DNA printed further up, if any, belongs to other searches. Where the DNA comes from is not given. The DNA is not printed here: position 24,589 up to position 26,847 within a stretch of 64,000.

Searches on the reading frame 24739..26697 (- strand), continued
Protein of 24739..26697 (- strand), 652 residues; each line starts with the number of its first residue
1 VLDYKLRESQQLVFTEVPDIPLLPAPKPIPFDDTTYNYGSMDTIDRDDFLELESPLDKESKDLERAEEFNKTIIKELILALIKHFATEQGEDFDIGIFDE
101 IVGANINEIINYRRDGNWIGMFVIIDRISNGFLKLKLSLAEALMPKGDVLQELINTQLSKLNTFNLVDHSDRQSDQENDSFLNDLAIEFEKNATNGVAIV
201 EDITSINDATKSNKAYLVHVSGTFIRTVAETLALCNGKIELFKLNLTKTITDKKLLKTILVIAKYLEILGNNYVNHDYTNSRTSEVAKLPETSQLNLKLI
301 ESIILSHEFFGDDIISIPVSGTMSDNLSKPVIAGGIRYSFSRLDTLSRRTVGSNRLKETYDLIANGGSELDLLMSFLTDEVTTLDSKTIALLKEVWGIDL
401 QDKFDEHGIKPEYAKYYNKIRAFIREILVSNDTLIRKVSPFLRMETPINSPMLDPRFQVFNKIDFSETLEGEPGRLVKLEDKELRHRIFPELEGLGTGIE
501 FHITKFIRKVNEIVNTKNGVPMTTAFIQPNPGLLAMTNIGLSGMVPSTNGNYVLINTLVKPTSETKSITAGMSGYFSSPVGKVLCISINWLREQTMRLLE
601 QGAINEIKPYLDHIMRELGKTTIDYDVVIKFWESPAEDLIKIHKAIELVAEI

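Call 49: find_encoding_contigs(protein=P0007, flank=10000)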
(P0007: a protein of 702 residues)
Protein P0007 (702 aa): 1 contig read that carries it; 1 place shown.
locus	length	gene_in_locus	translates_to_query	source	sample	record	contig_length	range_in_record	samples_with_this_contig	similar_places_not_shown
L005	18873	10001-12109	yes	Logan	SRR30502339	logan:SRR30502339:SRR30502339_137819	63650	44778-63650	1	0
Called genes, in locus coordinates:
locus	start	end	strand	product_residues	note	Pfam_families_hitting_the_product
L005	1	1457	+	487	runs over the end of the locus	PF02875:Mur_ligase_C (faint), PF21799:MurD-like_N (weak), PF08245:Mur_ligase_M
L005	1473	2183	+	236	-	-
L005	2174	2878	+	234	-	PF18979:DUF5715 (weak)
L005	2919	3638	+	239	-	PF00561:Abhydrolase_1, PF06821:Ser_hydrolase (faint), PF12146:Hydrolase_4, PF12697:Abhydrolase_6, PF06342:DUF1057 (weak), PF20408:Abhydrolase_11 (faint)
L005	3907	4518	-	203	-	PF00574:CLP_protease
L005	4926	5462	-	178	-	PF02643:DUF192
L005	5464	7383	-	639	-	PF02518:HATPase_c (weak), PF13589:HATPase_c_3, PF01119:DNA_mis_repair, PF08676:MutL_C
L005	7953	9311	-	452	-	PF13424:TPR_12 (faint), PF00515:TPR_1 (faint), PF07719:TPR_2 (faint)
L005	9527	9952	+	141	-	-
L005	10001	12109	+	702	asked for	-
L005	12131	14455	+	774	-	PF00512:HisKA, PF02518:HATPase_c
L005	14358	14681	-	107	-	PF13560:HTH_31 (weak), PF12844:HTH_19 (weak), PF01381:HTH_3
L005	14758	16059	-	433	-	-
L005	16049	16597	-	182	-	PF08281:Sigma70_r4_2 (faint), PF04545:Sigma70_r4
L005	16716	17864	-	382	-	PF00390:malic, PF00208:ELFV_dehydrog (weak), PF03949:Malic_M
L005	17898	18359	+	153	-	PF00588:SpoU_methylase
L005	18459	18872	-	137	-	?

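Call 50: find_encoding_contigs(protein=P0006, flank=10000)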
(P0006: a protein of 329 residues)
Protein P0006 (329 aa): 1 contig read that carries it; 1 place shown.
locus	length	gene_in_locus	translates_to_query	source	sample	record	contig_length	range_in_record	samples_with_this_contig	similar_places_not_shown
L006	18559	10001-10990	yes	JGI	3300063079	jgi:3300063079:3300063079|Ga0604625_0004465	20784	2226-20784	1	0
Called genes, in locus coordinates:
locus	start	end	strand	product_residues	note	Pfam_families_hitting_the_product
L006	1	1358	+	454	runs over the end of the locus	PF02403:Seryl_tRNA_N, PF00587:tRNA-synt_2b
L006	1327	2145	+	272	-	PF00557:Peptidase_M24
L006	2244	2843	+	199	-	PF00072:Response_reg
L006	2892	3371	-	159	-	-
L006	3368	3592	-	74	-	-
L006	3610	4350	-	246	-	-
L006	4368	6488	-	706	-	PF00082:Peptidase_S8, PF05257:CHAP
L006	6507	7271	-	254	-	-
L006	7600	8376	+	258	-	PF12844:HTH_19 (weak), PF13560:HTH_31, PF01381:HTH_3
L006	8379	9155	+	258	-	PF13560:HTH_31, PF01381:HTH_3, PF13443:HTH_26 (faint)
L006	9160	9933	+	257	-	PF12844:HTH_19 (weak), PF13560:HTH_31, PF01381:HTH_3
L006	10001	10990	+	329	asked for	-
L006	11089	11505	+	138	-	-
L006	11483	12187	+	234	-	-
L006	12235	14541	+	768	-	PF02518:HATPase_c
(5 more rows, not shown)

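Call 56: search_dna_similar(query=window:24739-26697:-, collection=phages, mode=protein, max_evalue=0.01)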
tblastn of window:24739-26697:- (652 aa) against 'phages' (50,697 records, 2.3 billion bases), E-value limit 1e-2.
No match.

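Call 57: search_dna_similar(query=window:24739-26697:-, collection=plasmids, mode=protein, max_evalue=0.01)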
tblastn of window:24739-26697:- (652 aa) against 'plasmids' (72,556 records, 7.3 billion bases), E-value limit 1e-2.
No match.

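Call 63: list_cluster_members(proteins=[P0001, P0002, P0003, P0004, P0005, P0006, P0007])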
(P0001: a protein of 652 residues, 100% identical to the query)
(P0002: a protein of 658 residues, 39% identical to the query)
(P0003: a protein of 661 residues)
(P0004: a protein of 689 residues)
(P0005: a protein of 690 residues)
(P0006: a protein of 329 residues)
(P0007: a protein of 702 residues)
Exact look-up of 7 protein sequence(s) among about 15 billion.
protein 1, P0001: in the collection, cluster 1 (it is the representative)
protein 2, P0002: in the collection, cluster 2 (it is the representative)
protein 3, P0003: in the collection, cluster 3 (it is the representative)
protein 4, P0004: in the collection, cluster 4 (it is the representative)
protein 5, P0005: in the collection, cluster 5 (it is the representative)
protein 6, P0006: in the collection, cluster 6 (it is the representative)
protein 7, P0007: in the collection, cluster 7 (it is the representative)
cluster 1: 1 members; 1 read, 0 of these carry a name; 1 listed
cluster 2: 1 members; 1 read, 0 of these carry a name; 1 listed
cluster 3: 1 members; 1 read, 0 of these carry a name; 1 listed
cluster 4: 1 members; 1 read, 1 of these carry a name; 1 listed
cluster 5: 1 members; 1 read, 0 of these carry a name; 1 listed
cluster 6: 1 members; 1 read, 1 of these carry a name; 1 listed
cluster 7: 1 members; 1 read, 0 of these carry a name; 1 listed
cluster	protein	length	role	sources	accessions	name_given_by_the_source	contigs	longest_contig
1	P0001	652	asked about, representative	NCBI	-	-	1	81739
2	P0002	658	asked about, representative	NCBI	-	-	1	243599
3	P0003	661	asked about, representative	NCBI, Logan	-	-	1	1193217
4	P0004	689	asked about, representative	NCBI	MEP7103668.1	MAG: hypothetical protein ABI721_03100 [Candidatus Dojkabacteria bacterium]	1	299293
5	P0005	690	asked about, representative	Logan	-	-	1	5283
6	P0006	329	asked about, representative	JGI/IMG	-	hypothetical protein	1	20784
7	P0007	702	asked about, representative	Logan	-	-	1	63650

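Call 71: search_protein_families(library=pfam, proteins=[L005:9527-9952:+, L004:3-392:+], max_evalue=0.01)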
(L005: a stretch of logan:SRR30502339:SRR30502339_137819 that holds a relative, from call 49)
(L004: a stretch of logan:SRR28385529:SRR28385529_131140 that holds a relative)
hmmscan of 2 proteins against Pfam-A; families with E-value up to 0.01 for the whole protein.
L005:9527-9952:+ (141 aa): 0 families

L004:3-392:+ (129 aa): 0 families

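Call 72: search_protein_families(library=padloc, alignment_id=A2, max_evalue=1)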
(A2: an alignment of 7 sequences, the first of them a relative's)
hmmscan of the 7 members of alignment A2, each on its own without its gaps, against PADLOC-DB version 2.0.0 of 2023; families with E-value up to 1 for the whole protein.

A. member 1, P0001 (652 aa): 0 families

B. families by the number of members that match (of 7 scanned): 1 family
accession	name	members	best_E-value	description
PDLC03551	REase_II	1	0.00057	Type II restriction enzyme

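Call 73: search_protein_families(library=ncbifam, alignment_id=A2, max_evalue=1)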
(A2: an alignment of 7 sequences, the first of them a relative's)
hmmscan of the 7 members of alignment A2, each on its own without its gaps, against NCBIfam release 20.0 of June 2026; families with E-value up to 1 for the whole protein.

A. member 1, P0001 (652 aa): 0 families

B. families by the number of members that match (of 7 scanned): 2 families
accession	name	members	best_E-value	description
NF005485.1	PRK07092.1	1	0.067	benzoylformate decarboxylase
NF010539.0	PRK13927.1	1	0.19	rod shape-determining protein MreB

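Call 74: search_protein_families(library=padloc, proteins=[P0002, P0003, P0004, P0005, P0006, P0007], max_evalue=1)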
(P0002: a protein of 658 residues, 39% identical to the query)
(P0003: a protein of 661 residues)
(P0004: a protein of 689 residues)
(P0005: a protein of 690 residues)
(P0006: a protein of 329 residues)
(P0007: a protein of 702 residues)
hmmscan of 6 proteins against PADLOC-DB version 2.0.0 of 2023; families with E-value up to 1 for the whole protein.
P0002 (658 aa): 0 families

P0003 (661 aa): 1 family
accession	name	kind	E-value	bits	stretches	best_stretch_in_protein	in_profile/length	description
PDLC03551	REase_II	-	0.00057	17.1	1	36-126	20-106/283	Type II restriction enzyme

P0004 (689 aa): 0 families

P0005 (690 aa): 0 families

P0006 (329 aa): 0 families

P0007 (702 aa): 0 families

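Call 82: search_protein_families(library=pfam, alignment_id=A2, max_evalue=10)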
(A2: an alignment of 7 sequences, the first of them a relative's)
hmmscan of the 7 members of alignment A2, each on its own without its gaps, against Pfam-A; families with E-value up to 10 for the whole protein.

A. member 1, P0001 (652 aa): 1 family
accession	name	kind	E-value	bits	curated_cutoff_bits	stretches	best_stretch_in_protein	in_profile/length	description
PF16162.10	KwaB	-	0.012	16.1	26.3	1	185-265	7-86/186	Kiwa protein KwaB-like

B. families by the number of members that match (of 7 scanned): 6 families
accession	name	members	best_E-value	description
PF16162.10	KwaB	1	0.012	Kiwa protein KwaB-like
PF10849.13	DUF2654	1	0.089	Protein of unknown function (DUF2654)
PF23441.1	SDR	1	0.16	SDR-like rossmann domain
PF23192.1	NOMO_12th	1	0.2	NOMO C-terminal transthyretin-like domain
PF16902.11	FokI_D3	1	0.22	FokI, D3 domain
PF12659.13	Stn1_C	1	0.25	Telomere capping C-terminal wHTH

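Call 86: find_related_loci(query=A3, collection=viral_contigs, flank=5000)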
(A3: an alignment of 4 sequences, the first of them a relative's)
Query A3 (652 aa) in viral_contigs; peptide patterns used: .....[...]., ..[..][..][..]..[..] (x = any residue, [..] = any of these).
151 stretches matched a pattern, but none encodes a relative of the query by tblastn (E <= 1e-3).
